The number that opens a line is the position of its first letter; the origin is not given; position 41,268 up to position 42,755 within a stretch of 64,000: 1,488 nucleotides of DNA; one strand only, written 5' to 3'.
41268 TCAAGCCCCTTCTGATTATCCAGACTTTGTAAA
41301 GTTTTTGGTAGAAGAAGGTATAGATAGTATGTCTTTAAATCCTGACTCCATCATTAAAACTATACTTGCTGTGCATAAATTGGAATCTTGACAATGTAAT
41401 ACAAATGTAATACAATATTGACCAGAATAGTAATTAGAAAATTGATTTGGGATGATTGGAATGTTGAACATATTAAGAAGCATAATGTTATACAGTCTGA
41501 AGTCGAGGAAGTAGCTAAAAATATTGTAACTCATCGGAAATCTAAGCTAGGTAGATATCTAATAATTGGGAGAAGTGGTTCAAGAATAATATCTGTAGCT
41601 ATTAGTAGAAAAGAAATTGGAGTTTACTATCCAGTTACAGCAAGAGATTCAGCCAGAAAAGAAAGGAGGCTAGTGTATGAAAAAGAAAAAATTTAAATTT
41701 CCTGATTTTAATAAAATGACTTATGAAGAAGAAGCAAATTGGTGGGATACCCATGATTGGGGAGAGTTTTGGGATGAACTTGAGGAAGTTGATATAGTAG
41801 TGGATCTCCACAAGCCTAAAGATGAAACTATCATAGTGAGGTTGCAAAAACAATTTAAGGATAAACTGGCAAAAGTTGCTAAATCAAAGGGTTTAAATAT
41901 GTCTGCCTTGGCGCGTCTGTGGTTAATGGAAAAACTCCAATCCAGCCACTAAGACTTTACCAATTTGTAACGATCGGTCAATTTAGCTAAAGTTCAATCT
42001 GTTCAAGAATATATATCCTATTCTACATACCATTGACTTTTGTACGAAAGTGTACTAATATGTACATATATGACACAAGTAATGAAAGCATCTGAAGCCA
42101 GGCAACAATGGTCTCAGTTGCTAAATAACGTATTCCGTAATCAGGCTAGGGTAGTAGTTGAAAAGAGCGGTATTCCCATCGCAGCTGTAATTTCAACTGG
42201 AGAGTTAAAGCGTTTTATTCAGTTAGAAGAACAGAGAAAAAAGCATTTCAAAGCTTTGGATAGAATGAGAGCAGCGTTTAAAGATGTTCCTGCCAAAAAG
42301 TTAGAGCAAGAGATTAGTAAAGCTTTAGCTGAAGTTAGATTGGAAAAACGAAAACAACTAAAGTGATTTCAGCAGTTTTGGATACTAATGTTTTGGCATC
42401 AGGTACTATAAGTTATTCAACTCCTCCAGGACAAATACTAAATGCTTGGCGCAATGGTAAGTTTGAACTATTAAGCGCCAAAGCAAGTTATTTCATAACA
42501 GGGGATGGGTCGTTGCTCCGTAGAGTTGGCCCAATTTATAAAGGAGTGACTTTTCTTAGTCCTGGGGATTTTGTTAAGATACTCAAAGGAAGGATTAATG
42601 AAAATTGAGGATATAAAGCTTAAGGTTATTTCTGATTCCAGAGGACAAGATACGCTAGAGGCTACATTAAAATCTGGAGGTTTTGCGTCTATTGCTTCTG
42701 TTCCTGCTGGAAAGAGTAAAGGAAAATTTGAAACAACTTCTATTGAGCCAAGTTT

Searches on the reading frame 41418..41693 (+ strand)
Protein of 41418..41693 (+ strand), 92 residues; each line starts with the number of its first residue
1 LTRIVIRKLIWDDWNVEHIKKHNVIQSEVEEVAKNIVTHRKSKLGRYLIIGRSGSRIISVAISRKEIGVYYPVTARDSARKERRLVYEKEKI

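Call 8: search_protein_families(library=pfam, proteins=[window:41418-41693:+], max_evalue=0.1)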
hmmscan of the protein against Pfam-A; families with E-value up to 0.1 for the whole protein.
window:41418-41693:+ (92 aa): 2 families
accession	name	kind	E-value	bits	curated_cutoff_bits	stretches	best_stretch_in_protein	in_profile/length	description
PF04365.19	BrnT_toxin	-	0.00048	20.8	34.5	1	11-82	1-77/77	Ribonuclease toxin, BrnT, of type II toxin-antitoxin system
PF21571.2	ArgZ-like_C_1st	-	0.07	13.5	27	1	15-82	12-79/84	Arginine dihydrolase ArgZ-like, C-terminal, first region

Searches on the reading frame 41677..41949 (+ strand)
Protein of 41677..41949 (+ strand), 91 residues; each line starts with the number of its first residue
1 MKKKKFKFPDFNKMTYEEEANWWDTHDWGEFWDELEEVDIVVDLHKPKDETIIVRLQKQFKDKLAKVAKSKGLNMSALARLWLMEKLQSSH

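Call 8: search_protein_families(library=pfam, proteins=[window:41677-41949:+], max_evalue=0.1)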
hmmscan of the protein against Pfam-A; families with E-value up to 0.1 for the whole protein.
window:41677-41949:+ (91 aa): 3 families
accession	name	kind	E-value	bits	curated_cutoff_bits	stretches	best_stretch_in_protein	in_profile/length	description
PF12441.14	CopG_antitoxin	-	5.2e-10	40.4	28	1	7-85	2-78/79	CopG antitoxin of type II toxin-antitoxin system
PF19807.5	DUF6290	-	0.00072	20.1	27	1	51-87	3-39/72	Family of unknown function (DUF6290)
PF21983.2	NikA-like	-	0.025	15.2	27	1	47-84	2-39/72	Mobilization protein NikA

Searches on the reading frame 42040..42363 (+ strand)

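Call 8: search_protein_families(library=pfam, proteins=[window:42040-42363:+], max_evalue=0.1)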
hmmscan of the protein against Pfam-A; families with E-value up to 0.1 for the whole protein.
window:42040-42363:+ (108 aa): 3 families
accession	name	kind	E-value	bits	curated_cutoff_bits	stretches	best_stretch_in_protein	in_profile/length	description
PF02604.26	PhdYeFM_antitox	-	4.5e-05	23.6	29.8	1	16-63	5-51/74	Antitoxin Phd_YefM, type II toxin-antitoxin system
PF12910.14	PHD_like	-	0.00052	20.5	27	1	11-60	1-51/141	Antitoxin of toxin-antitoxin, RelE / RelB, TA system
PF18211.6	Csm1_B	-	0.084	13.2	26.4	1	25-104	14-92/94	Csm1 subunit domain B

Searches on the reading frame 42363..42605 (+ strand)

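Call 8: search_protein_families(library=pfam, proteins=[window:42363-42605:+], max_evalue=0.1)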
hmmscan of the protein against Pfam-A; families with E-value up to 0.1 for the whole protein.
window:42363-42605:+ (81 aa): 1 family
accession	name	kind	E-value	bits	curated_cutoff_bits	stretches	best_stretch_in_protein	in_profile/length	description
PF13470.12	PIN_3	-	0.00012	23.3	27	1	4-39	2-39/115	PIN domain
